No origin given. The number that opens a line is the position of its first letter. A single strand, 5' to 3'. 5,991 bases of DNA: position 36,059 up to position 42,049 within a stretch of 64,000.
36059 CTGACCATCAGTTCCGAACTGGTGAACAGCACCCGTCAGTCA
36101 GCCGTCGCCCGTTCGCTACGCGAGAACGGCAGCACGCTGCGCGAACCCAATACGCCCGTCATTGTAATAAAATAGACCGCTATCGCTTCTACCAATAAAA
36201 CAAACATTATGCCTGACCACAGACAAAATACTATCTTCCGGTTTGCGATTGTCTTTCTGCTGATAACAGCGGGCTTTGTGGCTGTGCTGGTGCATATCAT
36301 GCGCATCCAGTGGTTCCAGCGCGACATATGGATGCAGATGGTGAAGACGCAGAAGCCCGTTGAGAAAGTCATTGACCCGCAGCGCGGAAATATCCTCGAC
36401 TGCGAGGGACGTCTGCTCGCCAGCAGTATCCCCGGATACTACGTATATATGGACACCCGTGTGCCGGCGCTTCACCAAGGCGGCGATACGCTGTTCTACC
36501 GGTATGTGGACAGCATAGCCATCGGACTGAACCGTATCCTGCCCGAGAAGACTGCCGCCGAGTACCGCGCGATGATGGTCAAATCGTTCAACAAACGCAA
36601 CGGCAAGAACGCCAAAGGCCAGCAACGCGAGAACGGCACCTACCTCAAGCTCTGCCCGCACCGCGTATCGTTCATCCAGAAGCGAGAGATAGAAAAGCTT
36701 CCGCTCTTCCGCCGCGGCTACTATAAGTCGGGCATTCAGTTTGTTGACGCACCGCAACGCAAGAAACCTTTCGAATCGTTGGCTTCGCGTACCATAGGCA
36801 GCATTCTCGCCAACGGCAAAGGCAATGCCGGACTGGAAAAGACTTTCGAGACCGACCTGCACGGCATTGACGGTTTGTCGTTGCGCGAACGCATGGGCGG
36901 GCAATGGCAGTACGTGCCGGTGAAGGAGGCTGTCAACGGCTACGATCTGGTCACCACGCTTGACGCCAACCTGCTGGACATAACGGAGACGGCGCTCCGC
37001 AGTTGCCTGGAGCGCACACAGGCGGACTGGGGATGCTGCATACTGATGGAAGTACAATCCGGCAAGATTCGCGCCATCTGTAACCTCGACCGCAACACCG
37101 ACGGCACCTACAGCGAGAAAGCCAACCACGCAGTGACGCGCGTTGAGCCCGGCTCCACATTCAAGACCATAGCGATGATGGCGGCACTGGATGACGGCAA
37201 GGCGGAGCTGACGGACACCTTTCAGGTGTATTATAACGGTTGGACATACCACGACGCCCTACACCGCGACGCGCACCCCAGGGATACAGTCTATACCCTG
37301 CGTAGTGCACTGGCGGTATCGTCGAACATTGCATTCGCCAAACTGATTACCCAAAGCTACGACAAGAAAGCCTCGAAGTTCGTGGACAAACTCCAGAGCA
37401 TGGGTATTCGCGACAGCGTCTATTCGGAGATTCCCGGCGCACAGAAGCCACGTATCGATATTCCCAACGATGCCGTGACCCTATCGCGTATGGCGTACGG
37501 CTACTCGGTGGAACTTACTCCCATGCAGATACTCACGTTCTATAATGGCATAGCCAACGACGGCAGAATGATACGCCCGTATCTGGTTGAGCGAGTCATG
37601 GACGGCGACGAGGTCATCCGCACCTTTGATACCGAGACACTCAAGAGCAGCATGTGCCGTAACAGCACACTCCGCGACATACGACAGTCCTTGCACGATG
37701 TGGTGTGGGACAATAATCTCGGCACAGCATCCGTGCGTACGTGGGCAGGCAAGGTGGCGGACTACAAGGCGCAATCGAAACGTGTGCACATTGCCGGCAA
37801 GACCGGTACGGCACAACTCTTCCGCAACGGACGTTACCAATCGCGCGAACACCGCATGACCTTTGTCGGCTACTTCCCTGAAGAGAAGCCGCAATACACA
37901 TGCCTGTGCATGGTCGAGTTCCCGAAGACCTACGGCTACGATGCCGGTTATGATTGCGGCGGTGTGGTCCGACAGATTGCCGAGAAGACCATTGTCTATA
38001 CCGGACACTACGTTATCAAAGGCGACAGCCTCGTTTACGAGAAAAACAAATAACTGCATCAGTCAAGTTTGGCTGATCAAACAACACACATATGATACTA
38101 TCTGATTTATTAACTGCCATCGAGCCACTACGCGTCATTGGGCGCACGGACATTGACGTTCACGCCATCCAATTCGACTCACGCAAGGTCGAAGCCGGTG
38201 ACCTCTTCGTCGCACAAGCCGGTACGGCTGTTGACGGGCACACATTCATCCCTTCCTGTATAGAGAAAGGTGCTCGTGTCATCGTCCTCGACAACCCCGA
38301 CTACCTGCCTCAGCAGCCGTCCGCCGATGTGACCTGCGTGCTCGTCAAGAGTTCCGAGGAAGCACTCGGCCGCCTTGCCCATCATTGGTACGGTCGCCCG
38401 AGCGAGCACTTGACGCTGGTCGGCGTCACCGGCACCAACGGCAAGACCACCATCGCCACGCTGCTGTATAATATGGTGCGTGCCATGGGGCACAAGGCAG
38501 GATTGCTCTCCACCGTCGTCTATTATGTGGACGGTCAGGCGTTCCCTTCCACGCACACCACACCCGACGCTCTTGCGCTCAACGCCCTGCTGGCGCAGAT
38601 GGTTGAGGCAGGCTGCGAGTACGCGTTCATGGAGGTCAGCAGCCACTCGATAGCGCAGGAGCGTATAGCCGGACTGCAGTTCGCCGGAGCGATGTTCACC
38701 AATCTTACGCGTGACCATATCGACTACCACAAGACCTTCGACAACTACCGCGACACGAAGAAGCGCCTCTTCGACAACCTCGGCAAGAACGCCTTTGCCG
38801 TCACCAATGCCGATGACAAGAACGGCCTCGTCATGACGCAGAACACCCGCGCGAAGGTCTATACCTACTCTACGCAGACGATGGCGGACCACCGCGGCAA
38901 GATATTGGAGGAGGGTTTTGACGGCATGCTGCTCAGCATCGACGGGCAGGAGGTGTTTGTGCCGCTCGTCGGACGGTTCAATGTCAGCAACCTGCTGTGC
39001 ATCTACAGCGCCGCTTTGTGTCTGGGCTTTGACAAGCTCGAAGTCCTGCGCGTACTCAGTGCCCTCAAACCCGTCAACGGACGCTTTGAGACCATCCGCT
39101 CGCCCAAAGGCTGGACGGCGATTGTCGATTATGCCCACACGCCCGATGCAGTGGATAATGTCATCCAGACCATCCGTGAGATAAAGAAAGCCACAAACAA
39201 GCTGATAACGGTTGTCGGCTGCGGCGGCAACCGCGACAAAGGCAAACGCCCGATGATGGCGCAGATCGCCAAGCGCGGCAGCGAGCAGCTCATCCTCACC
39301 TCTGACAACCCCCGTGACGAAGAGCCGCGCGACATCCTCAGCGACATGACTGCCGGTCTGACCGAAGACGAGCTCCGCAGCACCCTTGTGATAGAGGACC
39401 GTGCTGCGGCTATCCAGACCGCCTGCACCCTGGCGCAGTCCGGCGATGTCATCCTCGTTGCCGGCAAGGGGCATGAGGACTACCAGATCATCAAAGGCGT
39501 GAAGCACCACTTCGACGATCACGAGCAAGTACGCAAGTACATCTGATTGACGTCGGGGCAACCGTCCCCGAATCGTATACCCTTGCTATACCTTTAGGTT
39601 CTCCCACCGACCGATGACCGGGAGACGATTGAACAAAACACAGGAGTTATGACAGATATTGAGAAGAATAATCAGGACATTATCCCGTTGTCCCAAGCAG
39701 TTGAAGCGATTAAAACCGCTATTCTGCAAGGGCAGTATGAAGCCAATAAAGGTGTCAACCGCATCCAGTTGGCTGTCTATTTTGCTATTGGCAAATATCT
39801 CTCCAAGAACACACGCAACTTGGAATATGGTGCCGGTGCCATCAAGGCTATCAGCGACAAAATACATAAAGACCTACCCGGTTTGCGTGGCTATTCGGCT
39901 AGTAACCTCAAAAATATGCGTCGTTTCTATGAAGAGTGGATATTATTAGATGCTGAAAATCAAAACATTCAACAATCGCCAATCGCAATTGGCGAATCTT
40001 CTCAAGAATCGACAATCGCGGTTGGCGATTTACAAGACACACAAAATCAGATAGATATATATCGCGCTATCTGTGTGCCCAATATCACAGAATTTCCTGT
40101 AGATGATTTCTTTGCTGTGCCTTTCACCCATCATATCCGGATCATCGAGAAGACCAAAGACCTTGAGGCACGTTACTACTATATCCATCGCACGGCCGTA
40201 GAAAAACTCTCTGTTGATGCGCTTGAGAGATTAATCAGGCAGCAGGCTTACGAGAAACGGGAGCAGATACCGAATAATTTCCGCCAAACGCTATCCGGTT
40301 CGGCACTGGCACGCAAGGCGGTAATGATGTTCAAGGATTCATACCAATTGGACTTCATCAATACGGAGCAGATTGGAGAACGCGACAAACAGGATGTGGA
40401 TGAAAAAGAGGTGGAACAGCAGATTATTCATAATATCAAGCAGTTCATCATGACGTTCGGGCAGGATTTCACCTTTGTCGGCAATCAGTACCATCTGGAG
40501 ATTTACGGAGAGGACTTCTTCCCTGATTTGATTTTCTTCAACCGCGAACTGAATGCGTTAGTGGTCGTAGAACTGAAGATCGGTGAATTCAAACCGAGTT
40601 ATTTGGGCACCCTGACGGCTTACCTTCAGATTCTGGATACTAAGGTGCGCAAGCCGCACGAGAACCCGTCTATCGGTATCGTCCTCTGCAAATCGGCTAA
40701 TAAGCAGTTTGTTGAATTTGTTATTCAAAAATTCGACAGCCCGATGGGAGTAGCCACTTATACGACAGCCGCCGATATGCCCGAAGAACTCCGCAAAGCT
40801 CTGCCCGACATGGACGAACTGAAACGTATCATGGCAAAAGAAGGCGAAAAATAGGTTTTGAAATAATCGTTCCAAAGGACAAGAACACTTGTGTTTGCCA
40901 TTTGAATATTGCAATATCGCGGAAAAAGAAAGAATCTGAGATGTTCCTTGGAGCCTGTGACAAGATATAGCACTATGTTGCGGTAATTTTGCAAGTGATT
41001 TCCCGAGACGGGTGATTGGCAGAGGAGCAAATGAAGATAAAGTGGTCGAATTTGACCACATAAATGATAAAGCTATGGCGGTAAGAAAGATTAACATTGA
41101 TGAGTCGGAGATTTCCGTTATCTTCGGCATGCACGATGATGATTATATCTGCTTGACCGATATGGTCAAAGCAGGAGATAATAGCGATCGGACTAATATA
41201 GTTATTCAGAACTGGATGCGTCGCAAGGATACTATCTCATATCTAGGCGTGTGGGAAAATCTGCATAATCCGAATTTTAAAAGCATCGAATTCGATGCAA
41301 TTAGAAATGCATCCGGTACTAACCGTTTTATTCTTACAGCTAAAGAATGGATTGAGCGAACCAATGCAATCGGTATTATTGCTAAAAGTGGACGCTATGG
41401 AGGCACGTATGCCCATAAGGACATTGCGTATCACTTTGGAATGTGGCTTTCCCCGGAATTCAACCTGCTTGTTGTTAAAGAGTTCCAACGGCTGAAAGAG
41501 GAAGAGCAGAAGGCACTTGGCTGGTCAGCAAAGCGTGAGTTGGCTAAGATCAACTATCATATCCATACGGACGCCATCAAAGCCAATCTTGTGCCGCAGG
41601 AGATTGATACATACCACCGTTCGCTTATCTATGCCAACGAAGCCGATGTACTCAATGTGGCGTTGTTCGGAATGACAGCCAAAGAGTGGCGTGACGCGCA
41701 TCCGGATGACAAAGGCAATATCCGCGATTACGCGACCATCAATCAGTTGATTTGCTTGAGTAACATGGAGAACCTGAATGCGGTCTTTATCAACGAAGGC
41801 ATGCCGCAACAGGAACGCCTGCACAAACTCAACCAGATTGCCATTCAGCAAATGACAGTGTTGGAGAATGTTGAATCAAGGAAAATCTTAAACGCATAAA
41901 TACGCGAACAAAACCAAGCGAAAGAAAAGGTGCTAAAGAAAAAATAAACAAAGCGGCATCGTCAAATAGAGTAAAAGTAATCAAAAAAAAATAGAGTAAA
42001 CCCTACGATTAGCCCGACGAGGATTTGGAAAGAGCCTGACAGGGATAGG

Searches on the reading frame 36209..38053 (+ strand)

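Call 80: search_protein_families(library=pfam, proteins=[window:36209-38053:+], max_evalue=0.001)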
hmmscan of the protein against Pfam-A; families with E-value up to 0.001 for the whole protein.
window:36209-38053:+ (614 aa): 2 families
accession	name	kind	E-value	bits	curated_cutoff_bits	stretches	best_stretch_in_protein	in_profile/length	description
PF00905.27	Transpeptidase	-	1.1e-44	153.3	22.1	1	275-581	1-288/299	Penicillin binding protein transpeptidase domain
PF03717.20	PBP_dimer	-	4.2e-12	47.3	24.4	1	55-224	2-165/180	Penicillin-binding Protein dimerisation domain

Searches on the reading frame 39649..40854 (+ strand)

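Call 3: search_protein_families(library=pfam, proteins=[window:39649-40854:+], max_evalue=0.1)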
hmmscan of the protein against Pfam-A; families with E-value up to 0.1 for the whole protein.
window:39649-40854:+ (401 aa): 3 families
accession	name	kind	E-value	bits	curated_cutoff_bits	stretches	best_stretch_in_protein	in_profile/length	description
PF06250.17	YhcG_C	-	2.4e-47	161.1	32.5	1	227-386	3-157/157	YhcG PDDEXK nuclease domain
PF17761.7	DUF1016_N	-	2.2e-24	86.5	32.8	1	21-203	2-137/137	DUF1016 N-terminal domain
PF05215.19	Spiralin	-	0.074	14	25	1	246-281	17-54/81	Spiralin domain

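Call 4: search_protein_families(library=padloc, proteins=[window:39649-40854:+], max_evalue=0.1)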
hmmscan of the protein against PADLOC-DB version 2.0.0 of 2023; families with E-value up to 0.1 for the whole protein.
window:39649-40854:+ (401 aa): 28 families (the best 25 are shown)
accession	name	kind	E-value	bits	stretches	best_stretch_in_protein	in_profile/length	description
PDLC04795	PDC-S02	-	3.3e-114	379.8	1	15-397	25-352/357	-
PDLC04810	PDC-S02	-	2.3e-100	334.3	1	15-396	12-351/355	-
PDLC04831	PDC-S02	-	1.2e-94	315.7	1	15-398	12-340/346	-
PDLC04803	PDC-S02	-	8.1e-70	233.5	1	80-394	8-263/269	-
PDLC04807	PDC-S02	-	3.8e-68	228.3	1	13-388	12-338/351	-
PDLC04813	PDC-S02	-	1.1e-60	202.5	1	224-397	4-170/175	-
PDLC04822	PDC-S02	-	9.6e-55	184.3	1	15-356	11-293/294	-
PDLC04826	PDC-S02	-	2.8e-42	142.8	1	14-275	11-217/222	-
PDLC04798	PDC-S02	-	1e-31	108.8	1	220-396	43-214/222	-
PDLC04820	PDC-S02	-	4.4e-29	99.6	2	161-357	127-288/332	-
PDLC04827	PDC-S02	-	5.6e-27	92.9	1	14-285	10-229/234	-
PDLC04800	PDC-S02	-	5.9e-22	76.4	1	15-175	12-125/129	-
PDLC04811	PDC-S02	-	1.1e-21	75.4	2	15-111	13-109/172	-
PDLC04804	PDC-S02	-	8e-20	69.4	2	1-102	1-99/203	-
PDLC01464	PD_DExK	-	6.1e-19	66.6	1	160-308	2-126/126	"CAS-I,CAS-II,CAS-III,CAS-IV,CAS-V,CAS-VI; associated"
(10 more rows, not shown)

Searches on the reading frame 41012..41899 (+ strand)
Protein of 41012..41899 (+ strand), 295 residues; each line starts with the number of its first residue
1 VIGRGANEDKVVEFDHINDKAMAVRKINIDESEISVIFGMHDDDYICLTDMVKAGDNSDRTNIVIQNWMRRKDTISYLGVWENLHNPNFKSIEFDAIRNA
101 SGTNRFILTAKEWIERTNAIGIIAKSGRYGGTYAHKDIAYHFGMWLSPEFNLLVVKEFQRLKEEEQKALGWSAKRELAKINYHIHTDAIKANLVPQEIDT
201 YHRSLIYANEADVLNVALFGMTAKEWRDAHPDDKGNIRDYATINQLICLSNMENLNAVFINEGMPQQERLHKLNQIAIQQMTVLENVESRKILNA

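Call 3: search_protein_families(library=pfam, proteins=[window:41012-41899:+], max_evalue=0.1)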
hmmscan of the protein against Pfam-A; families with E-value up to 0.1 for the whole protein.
window:41012-41899:+ (295 aa): 1 family
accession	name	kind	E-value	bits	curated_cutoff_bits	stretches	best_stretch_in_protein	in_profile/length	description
PF04383.19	KilA-N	-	1.9e-22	79.5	23.8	1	34-163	6-106/107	KilA-N domain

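Call 4: search_protein_families(library=padloc, proteins=[window:41012-41899:+], max_evalue=0.1)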
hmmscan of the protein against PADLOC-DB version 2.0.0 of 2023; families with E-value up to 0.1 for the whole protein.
window:41012-41899:+ (295 aa): 2 families
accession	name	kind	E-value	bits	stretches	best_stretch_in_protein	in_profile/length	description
PDLC04962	PDC-S22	-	2.6e-128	425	1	25-292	5-272/281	-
PDLC04717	PDC-M59A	-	0.0036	15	1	175-268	151-247/338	-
